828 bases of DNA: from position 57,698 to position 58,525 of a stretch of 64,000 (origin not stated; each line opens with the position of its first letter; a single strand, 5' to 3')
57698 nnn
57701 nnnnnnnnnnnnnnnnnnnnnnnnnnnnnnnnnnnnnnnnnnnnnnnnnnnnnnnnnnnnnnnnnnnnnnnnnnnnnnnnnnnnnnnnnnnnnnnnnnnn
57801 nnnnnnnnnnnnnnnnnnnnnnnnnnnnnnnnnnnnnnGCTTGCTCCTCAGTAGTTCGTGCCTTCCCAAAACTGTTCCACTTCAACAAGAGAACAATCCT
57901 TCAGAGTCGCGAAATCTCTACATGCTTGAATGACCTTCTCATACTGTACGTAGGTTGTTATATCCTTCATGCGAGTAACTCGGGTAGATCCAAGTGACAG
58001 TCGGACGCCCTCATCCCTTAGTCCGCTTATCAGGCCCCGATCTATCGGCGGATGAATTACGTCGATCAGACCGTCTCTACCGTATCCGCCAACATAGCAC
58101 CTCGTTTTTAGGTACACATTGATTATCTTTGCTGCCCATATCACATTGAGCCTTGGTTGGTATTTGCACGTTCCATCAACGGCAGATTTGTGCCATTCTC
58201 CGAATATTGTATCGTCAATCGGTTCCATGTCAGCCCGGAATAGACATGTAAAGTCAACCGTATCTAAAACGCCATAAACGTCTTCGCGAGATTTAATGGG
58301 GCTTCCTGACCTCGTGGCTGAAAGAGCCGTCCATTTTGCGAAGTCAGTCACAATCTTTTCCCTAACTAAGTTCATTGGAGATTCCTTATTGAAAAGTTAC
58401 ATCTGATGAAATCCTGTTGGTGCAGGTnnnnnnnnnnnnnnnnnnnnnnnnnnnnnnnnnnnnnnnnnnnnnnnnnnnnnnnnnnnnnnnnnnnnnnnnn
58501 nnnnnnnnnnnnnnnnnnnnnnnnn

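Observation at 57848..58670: Foreign two-gene cassette (YgiT-type zinc-ribbon + unknown 175-aa protein) inserted between leuC and leuD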

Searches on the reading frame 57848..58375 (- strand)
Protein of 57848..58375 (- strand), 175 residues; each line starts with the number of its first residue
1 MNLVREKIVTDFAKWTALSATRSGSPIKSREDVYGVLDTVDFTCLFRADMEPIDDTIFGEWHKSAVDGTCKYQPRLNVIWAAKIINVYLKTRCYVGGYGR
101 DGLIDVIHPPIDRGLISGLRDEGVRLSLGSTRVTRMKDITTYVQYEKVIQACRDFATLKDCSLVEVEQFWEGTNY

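Call 4: search_protein_families(library=pfam, proteins=[window:57848-58375:-], max_evalue=1)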
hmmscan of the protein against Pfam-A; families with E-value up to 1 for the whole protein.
window:57848-58375:- (175 aa): 1 family
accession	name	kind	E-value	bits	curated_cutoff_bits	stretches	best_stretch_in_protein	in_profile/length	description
PF15130.11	DUF4566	-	0.2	11.5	27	1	30-65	101-136/226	Domain of unknown function (DUF4566)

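Call 5: search_protein_families(library=ncbifam, proteins=[window:57848-58375:-], max_evalue=1)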
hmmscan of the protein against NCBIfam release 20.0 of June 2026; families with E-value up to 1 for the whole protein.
window:57848-58375:- (175 aa): 2 families
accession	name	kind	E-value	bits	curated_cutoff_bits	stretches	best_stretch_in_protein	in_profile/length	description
TIGR00525.1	folB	equivalog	0.049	14.1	72.15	1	126-165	33-72/116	dihydroneopterin aldolase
NF000485.1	TlmB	exception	0.12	11.6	625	1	96-161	195-260/292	bleomycin family antibiotic N-acetyltransferase TlmB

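Call 6: search_protein_families(library=padloc, proteins=[window:57848-58375:-], max_evalue=1)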
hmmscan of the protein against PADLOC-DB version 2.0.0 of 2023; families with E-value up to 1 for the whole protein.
window:57848-58375:- (175 aa): 0 families

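Call 7: find_homologous_proteins(query=window:57848-58375:-, max_evalue=0.01)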
Query window:57848-58375:- (175 aa): 318 proteins with E <= 0.01 among 351 candidates; the best 120 are listed.
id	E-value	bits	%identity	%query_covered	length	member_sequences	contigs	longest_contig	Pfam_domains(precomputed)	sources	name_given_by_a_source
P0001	3.1e-115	400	100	100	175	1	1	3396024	-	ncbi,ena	-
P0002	2.9e-75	270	69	100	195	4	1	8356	-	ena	-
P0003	4.8e-70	253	64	100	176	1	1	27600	-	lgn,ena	-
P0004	7.1e-64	233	55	99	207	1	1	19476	-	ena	-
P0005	2.9e-55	205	57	98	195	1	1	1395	-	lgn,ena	-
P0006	6.3e-53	197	54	95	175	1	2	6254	-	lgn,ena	-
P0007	1.0e-52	196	54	97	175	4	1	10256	-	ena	-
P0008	2.2e-52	195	56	96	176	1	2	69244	-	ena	-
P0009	8.6e-52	193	54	96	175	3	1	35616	-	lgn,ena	-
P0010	8.7e-51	190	56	100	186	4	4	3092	-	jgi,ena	-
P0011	5.5e-50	188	53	99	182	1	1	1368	-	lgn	-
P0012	7.9e-50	187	53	100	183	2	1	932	-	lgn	-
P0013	1.1e-49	187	54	100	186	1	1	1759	-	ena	-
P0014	4.5e-49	185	54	100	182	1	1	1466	-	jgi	jgi:hypothetical protein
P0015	1.7e-48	183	52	100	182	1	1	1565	-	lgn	-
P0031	3.0e-46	175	51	100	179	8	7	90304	-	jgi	jgi:hypothetical protein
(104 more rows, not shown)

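Call 8: search_solved_structures(query=window:57848-58375:-, max_evalue=10)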
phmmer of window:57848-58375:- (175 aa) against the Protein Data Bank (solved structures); distinct sequences matched with E-value up to 10: 4.
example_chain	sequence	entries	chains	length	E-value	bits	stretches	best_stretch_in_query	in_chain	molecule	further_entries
4xi6_A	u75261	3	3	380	0.13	15.2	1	39-97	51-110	E3 ubiquitin-protein ligase MIB1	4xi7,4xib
9lv1_E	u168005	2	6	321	1.3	12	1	48-134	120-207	Hemagglutinin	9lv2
9lv3_G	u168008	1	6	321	1.3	12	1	48-134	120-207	Hemagglutinin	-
9mb5_A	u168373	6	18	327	1.4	11.9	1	48-134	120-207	Hemagglutinin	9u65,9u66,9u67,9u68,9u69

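Call 9: search_protein_families(library=phrogs, proteins=[window:57848-58375:-], max_evalue=1)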
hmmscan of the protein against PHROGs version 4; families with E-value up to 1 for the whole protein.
window:57848-58375:- (175 aa): 1 family
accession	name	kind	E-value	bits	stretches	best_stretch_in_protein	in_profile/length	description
phrog_13646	-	unknown function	0.054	15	1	119-151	75-107/123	-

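Call 10: find_encoding_contigs(protein=P0001, flank=10000, max_places=3)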
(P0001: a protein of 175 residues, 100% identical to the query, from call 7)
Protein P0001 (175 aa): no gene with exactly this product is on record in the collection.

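Call 13: find_related_loci(query=A1, collection=genome_contigs, flank=6000)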
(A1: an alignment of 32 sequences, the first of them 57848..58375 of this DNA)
Query A1 (175 aa) in genome_contigs; peptide patterns used: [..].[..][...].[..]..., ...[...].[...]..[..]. (x = any residue, [..] = any of these).
241 stretches matched a pattern; 112 encode a relative of the query (tblastn E <= 1e-3); the best 80 are kept; 80 distinct loci.
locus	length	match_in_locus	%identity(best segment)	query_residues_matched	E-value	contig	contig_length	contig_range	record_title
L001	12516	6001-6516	56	3-171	6e-63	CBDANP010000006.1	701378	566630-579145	MAG: Dehalococcoidia bacterium isolate b4c8b7c9-9533-4910-ac39-d933c6e21fa7 genome assembly, contig: contig_6, whole gen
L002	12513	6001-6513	56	4-171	1e-59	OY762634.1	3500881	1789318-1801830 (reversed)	MAG: Dehalococcoidia bacterium isolate 5218cef7-9544-4829-ade7-f4022e2b34b8 genome assembly, chromosome: 1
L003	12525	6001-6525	51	2-173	2e-58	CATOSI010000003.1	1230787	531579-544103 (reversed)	MAG: uncultured Dehalococcoidia bacterium isolate 741b7de0-5fbb-4305-b724-e82bd623809b genome assembly, contig: contig_3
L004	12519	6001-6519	53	2-171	8e-58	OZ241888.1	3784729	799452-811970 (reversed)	MAG: Dehalococcoidia bacterium isolate 46affbec-5afd-4908-a2aa-6a71a6f589da genome assembly, chromosome: 1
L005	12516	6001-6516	51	3-171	4e-57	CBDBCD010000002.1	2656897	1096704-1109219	MAG: Dehalococcoidia bacterium isolate 18480985-e817-4171-aff3-d89334621982 genome assembly, contig: contig_2, whole gen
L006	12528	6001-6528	51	3-175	1e-55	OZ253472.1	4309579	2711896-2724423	MAG: Dehalococcoidia bacterium isolate 530a8394-237e-405c-b316-5e5b388c5070 genome assembly, chromosome: 1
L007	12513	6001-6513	49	4-171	1e-52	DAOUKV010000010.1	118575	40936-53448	MAG TPA_asm: Dehalococcoidia bacterium isolate S8_362 84938, whole genome shotgun sequence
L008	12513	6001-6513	49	4-171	3e-52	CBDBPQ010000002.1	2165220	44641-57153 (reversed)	MAG: Dehalococcoidia bacterium isolate abcbbb68-f6b9-45fe-872f-470341002cc5 genome assembly, contig: contig_2, whole gen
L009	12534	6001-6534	50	1-175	4e-51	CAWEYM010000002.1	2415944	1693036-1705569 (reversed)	MAG: uncultured Acidobacteriota bacterium isolate MFD05942.bin.1.97 genome assembly, contig: contig_17819, whole genome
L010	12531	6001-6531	51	1-175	9e-49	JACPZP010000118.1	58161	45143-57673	MAG: Planctomycetota bacterium isolate NC_groundwater_892_Pr1_S2p5_60_19 Montesol18_S2p5_coassembly_scaffold_736937, who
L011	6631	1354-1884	51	1-175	9e-49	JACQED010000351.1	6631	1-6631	MAG: Chloroflexi bacterium isolate NC_groundwater_1012_Pr1_S-0.65um_63_12 Montesol18_Sp65_coassembly_scaffold_811378, wh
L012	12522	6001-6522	47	1-171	4e-48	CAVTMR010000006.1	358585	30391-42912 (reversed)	MAG: Candidatus Acidoferrales bacterium isolate MFD06298.bin.1.108 genome assembly, contig: contig_15095, whole genome s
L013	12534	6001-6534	49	1-175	4e-48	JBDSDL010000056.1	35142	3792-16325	MAG: Nitrospiraceae bacterium isolate cluster1_bin.180 k127_1127714, whole genome shotgun sequence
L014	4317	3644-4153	48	5-173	4e-48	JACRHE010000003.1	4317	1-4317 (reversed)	MAG: Nitrospirae bacterium isolate NC_groundwater_1769_Pr3_B-0.1um_50_9 SR-2_scaffold_141_121224, whole genome shotgun s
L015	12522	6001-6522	51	1-172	2e-47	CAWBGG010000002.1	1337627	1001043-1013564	MAG: uncultured delta proteobacterium isolate MFD09222.bin.1.50 genome assembly, contig: contig_50833, whole genome shot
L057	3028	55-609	31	1-172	4e-13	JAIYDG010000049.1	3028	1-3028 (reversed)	MAG: Bacteroidetes bacterium isolate H1_MAG_00027 pond_H1_MAG_00027_000000000391, whole genome shotgun sequence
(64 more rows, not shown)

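Call 20: predict_structure(alignment_id=A1)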
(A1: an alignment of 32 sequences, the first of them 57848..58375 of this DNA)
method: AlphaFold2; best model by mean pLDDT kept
length: 175 residues; sequences in the alignment: 32
mean_pLDDT: 93.2   pTM: 0.89
mean pLDDT of the five models: 93.2, 92.7, 92.7, 91.6, 90.1
residues with pLDDT >= 90: 148; 70-90: 24; 50-70: 3; < 50: 0
segments of 3 or more residues with pLDDT < 50: none
pLDDT, mean of each block of 10 residues (from residue 1): 88 97 91 98 95 97 98 97 97 94 95 92 87 90 96 95 90 69
secondary structure, 60 per line:
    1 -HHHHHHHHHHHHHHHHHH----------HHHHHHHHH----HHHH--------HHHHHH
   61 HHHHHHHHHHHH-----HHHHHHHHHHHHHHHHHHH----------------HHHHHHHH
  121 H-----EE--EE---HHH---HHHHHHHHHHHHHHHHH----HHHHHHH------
elements in order: H2-19 H30-38 H43-46 H55-72 H78-96 H113-121 H142-158 H163-169

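Call 26: find_encoding_contigs(protein=P0002, flank=5000, max_places=3)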
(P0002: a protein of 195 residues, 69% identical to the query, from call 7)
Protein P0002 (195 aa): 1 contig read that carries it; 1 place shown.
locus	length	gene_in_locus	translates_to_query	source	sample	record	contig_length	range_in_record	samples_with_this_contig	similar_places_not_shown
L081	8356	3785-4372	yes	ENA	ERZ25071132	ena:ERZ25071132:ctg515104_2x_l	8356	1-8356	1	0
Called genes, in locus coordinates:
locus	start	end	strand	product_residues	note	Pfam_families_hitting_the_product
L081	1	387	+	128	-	?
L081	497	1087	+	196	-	-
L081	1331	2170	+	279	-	PF00330:Aconitase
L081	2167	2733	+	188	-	PF00330:Aconitase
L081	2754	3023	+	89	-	-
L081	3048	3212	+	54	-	-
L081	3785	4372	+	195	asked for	-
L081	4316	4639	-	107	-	-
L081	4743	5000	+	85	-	PF27512:LeuD, PF27434:LeuD_C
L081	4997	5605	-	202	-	PF14681:UPRTase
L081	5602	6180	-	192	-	-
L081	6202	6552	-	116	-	PF03255:ACCA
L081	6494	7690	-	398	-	PF01039:Carboxyl_trans, PF03255:ACCA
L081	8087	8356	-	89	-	?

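Call 27: find_encoding_contigs(protein=P0003, flank=5000, max_places=3)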
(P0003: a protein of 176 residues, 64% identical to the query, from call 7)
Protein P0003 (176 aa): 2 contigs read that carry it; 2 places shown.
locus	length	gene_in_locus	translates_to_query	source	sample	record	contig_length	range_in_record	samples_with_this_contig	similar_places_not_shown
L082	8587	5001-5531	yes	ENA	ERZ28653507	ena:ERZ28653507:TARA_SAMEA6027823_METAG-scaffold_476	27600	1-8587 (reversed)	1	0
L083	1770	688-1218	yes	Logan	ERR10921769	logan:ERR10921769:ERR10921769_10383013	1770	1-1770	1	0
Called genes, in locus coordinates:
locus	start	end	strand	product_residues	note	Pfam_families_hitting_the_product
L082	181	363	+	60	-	-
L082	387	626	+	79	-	-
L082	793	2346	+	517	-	PF00682:HMGL-like, PF22617:HCS_D2, PF08502:LeuA_dimer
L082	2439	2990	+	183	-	PF05685:Uma2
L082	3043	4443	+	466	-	PF00330:Aconitase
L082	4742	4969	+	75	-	-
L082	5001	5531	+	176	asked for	-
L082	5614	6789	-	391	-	PF02746:MR_MLE_N, PF13378:MR_MLE_C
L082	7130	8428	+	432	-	-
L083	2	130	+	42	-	?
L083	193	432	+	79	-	PF14076:DUF4258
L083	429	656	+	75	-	-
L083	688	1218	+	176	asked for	-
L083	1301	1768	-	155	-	?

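Call 33: search_protein_families(library=pfam, alignment_id=A1, max_evalue=10)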
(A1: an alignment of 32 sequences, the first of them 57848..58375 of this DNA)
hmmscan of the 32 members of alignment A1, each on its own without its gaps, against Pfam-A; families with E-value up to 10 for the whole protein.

A. member 1, window:57848-58375:- (175 aa): 1 family
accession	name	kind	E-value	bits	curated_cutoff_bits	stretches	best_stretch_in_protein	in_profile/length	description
PF15130.11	DUF4566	-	0.2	11.5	27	1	30-65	101-136/226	Domain of unknown function (DUF4566)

B. families by the number of members that match (of 32 scanned): 5 families
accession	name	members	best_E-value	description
PF14246.11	TetR_C_7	1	0.055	AefR-like transcriptional repressor, C-terminal domain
PF17242.7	DUF5315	1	0.11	Disordered region of unknown function (DUF5315)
PF09106.17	SelB-wing_2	1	0.14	Elongation factor SelB, winged helix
PF01133.22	ER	1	0.18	Enhancer of rudimentary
PF15130.11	DUF4566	1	0.2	Domain of unknown function (DUF4566)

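Call 34: search_solved_structures(query=A1, max_evalue=10, show_alignments=3)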
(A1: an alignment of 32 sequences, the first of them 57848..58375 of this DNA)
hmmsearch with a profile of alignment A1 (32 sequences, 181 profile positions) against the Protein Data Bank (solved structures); distinct sequences matched with E-value up to 10: 1.
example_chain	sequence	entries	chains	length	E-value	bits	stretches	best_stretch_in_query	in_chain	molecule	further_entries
6lon_B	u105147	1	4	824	0.04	17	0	29-128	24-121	PFL2/glycerol dehydratase family glycyl radical enzyme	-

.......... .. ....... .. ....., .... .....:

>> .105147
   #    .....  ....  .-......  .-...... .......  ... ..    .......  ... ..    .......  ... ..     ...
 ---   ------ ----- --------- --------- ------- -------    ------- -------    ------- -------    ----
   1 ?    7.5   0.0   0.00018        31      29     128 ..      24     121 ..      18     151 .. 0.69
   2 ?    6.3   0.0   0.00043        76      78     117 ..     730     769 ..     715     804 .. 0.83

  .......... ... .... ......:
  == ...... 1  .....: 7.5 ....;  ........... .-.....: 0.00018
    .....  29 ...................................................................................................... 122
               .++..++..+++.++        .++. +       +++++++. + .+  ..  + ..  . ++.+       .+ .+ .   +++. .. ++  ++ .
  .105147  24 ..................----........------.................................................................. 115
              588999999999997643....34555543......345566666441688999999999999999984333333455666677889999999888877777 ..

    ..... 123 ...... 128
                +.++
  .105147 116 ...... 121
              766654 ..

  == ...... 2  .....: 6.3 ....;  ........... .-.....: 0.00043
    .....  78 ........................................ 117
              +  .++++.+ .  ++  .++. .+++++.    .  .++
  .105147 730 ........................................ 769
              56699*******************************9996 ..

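Call 36: find_encoding_contigs(protein=P0031, flank=5000, max_places=6)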
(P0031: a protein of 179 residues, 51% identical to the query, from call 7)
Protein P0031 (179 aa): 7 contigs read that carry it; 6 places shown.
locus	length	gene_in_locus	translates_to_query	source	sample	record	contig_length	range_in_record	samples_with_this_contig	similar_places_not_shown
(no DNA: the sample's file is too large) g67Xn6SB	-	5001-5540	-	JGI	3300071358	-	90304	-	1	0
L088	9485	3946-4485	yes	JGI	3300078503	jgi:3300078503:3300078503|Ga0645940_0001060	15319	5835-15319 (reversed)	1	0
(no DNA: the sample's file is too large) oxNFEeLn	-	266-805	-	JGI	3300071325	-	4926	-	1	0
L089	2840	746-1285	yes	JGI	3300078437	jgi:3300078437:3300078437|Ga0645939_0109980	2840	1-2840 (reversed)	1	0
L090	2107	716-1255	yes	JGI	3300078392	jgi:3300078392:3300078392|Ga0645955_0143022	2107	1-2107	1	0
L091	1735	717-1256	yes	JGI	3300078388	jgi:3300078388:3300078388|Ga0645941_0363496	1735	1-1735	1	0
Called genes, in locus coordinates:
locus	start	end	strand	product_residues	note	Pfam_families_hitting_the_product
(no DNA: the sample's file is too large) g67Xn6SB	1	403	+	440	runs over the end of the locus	PF22904:NOMO1-like_2nd (faint), PF13715:CarbopepD_reg_2 (faint), PF17210:SdrD_B (faint), PF17802:SpaA (faint), PF20598:DUF6795 (faint), PF23193:NOMO_3rd (faint), PF10670:DUF4198 (faint), PF13620:CarboxypepD_reg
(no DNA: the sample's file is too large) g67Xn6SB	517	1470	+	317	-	PF13620:CarboxypepD_reg, PF13715:CarbopepD_reg_2 (faint)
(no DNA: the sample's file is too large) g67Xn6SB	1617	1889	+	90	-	-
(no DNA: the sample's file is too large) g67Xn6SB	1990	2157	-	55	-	-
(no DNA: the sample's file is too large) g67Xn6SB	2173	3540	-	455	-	-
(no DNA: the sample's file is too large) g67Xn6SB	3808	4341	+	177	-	-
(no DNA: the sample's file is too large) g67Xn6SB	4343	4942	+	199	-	-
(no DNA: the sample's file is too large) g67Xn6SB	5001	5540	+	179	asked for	-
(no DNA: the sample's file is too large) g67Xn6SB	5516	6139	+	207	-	PF05076:SUFU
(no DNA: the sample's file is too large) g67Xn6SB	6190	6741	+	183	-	-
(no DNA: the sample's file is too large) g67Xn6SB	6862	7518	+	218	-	-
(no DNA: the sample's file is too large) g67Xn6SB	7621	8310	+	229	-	-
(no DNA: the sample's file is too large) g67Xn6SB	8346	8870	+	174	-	-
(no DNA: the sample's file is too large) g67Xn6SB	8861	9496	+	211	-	-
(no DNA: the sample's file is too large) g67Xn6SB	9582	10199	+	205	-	-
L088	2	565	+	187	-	?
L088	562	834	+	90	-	-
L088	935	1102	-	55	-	-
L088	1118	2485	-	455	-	-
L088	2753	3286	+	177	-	-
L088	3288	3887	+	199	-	-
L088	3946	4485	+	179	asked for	-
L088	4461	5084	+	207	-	PF05076:SUFU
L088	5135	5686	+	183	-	-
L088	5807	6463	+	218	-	-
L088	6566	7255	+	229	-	-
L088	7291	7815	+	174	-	-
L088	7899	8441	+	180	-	-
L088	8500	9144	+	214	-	-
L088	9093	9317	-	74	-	-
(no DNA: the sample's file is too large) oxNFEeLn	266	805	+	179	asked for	-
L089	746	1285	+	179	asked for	-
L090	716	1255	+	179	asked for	-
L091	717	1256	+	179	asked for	-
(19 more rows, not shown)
